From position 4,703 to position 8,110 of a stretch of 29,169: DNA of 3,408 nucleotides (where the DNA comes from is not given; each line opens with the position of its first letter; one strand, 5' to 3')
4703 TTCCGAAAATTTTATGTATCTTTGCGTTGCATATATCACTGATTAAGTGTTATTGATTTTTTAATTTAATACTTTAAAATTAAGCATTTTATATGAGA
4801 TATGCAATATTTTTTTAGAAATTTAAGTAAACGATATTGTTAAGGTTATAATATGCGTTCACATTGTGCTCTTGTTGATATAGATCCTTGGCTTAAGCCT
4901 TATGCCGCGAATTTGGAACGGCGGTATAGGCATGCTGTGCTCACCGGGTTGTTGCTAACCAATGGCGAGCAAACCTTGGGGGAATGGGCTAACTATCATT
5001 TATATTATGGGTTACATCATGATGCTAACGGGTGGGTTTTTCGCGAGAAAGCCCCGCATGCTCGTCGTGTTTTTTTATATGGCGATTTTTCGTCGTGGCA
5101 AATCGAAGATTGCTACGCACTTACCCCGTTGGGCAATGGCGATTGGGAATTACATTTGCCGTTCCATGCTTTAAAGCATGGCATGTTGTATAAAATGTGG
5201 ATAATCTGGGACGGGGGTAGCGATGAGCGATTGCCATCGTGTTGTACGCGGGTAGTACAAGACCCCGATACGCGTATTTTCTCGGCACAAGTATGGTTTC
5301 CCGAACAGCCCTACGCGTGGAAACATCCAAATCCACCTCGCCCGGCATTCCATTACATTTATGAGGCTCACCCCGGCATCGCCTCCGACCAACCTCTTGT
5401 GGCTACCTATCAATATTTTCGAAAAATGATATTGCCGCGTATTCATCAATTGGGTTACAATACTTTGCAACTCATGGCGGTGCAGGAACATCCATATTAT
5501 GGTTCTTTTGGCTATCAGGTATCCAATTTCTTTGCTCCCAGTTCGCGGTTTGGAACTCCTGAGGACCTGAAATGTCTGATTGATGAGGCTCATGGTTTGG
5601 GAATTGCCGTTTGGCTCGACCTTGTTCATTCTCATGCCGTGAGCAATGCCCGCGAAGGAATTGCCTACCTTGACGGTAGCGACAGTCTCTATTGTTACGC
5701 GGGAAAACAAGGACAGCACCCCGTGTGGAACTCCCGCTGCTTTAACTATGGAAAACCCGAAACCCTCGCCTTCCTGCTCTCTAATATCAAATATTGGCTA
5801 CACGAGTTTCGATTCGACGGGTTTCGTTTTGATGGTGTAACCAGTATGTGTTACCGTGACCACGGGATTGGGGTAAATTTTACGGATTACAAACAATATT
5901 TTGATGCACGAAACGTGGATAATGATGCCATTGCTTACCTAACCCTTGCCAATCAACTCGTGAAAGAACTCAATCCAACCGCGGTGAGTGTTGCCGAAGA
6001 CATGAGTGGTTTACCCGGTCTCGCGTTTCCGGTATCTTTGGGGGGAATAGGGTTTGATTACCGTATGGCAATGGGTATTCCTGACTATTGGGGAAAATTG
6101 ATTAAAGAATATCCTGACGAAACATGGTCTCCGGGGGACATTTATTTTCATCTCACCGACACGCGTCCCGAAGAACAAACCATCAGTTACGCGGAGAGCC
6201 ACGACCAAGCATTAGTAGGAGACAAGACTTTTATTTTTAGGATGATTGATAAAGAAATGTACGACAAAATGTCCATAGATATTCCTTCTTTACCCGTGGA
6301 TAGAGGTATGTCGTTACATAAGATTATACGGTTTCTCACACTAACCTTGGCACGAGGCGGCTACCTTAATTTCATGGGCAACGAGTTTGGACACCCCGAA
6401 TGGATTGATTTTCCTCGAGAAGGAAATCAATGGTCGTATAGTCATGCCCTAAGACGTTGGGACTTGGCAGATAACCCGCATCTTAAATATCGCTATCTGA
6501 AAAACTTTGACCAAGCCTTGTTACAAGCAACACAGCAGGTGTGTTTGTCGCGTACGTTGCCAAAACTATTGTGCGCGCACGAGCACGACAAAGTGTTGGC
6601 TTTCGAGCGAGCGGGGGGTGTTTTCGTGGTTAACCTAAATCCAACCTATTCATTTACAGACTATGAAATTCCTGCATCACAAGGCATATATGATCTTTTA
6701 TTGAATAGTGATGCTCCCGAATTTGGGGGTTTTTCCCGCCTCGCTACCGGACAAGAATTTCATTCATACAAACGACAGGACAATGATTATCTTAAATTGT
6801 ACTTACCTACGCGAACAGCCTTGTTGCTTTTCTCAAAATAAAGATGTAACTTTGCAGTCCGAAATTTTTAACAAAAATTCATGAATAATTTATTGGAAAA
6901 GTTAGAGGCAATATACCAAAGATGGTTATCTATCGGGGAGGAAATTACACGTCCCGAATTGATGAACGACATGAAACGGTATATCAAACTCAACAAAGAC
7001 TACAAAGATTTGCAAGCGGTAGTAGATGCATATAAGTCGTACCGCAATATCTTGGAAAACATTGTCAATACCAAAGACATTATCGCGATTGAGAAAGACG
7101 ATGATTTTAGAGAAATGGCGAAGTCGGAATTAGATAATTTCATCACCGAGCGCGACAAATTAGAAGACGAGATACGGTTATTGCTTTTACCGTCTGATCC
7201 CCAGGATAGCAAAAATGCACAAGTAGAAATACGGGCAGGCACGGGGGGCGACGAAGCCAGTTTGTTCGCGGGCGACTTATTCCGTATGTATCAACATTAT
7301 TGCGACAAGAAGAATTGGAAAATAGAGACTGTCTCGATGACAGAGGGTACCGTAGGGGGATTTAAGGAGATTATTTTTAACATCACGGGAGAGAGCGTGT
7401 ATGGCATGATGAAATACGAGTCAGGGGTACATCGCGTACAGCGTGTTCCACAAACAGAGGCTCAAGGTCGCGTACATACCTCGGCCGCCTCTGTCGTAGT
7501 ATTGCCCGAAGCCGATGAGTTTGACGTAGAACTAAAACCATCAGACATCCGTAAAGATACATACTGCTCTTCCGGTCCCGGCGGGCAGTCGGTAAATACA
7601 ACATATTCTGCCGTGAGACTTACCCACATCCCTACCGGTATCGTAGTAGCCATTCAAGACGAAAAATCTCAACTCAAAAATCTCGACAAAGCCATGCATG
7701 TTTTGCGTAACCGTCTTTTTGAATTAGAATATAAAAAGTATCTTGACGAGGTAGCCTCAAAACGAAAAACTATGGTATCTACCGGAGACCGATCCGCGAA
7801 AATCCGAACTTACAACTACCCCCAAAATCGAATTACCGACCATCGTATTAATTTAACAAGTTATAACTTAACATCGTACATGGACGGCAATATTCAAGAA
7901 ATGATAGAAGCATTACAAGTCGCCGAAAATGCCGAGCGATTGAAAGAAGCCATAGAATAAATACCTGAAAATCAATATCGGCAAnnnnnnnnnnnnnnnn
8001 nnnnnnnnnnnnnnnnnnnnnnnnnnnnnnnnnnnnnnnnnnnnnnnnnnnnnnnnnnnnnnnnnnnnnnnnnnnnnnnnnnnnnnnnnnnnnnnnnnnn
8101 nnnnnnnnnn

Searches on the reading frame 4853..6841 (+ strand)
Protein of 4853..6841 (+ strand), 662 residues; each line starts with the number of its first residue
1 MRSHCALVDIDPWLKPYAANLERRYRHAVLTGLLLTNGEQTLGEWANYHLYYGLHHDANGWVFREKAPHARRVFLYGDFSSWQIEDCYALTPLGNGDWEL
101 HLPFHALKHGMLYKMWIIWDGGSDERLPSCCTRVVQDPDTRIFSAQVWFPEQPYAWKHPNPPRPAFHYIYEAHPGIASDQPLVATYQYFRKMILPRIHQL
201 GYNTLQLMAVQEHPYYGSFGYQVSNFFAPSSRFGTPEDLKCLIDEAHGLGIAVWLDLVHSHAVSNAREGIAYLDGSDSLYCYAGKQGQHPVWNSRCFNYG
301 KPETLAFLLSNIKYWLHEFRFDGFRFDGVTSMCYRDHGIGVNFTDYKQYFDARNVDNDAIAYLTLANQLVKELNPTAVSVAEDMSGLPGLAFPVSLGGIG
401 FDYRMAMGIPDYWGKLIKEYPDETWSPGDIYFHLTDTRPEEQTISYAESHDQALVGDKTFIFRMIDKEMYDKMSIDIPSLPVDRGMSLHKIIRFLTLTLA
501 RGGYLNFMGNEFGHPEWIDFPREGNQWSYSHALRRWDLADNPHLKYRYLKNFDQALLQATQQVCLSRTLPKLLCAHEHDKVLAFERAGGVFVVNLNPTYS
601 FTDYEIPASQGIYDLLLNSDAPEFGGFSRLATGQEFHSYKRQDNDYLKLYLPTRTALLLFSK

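Call 56: search_protein_families(library=ncbifam, proteins=[window:4853-6841:+], max_evalue=0.00001)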
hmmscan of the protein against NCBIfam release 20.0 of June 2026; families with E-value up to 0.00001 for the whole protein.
window:4853-6841:+ (662 aa): 15 families
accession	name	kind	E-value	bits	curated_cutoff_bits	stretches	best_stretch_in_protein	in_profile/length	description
NF008967.0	PRK12313.1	equivalog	2.6e-73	247.4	577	1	51-659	26-625/633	1,4-alpha-glucan branching protein GlgB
NF003811.1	PRK05402.1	equivalog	3.1e-73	247.3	741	1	56-658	26-616/619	1,4-alpha-glucan branching protein GlgB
TIGR01515.1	branching_enzym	equivalog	8.1e-67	226.1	463.95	1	55-655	24-602/607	1,4-alpha-glucan branching enzyme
NF011293.0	PRK14705.1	equivalog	4.8e-54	183.4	2376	1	53-545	632-1094/1224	1,4-alpha-glucan branching enzyme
NF011294.0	PRK14706.1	equivalog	1.9e-50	171.8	1284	1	56-659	38-622/642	1,4-alpha-glucan branching enzyme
NF009221.0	PRK12568.1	equivalog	3.7e-49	167.5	1270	1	60-544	154-613/745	1,4-alpha-glucan branching enzyme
TIGR02402.1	trehalose_TreZ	equivalog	5.1e-25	87.8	538.8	1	150-333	76-251/545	malto-oligosyltrehalose trehalohydrolase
TIGR02100.1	glgX_debranch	equivalog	3.2e-12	45.3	640.9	1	191-337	187-351/688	glycogen debranching protein GlgX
TIGR02104.1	pulA_typeI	equivalog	5.7e-10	37.9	504.5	1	215-327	199-319/605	type I pullulanase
NF002983.0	PRK03705.1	equivalog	1.4e-09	36.6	901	1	149-332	131-341/658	glycogen debranching protein GlgX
NF051899.1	BetGalacBglAAgro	equivalog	3e-09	35.8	900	1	194-263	34-102/537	beta-galactosidase BglA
TIGR02456.1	treS_nterm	equivalog_domain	4.5e-09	35.4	678.35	1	194-264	34-103/539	maltose alpha-D-glucosyltransferase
TIGR02403.1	trehalose_treC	equivalog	3.2e-07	29.4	799.05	1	195-266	34-104/544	alpha,alpha-phosphotrehalase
NF041321.1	Alpha-amyl_MalA_Halo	equivalog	7.2e-07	28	875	1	194-327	288-425/666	alpha-amylase MalA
NF007060.0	PRK09505.2-5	equivalog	8.1e-06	24.1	790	0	213-262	273-322/690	alpha-amylase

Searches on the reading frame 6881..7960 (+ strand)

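Call 56: search_protein_families(library=ncbifam, proteins=[window:6881-7960:+], max_evalue=0.00001)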
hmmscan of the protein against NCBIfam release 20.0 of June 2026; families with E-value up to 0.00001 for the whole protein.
window:6881-7960:+ (359 aa): 5 families
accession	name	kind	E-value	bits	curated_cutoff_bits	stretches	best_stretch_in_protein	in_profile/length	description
NF001859.2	PRK00591.1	equivalog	1e-149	498.4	400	1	8-354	1-347/347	peptide chain release factor 1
TIGR00019.1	prfA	equivalog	1.2e-145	485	423.25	1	3-357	5-358/361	peptide chain release factor 1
TIGR00020.2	prfB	exception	1e-84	284.6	370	1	9-344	18-350/353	peptide chain release factor 2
TIGR03072.1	release_prfH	equivalog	3.5e-23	82.2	166.65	1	116-313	4-197/200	peptide chain release factor H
NF006718.0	PRK09256.1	equivalog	3.1e-06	26.9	100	0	216-248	10-42/140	alternative ribosome rescue aminoacyl-tRNA hydrolase ArfB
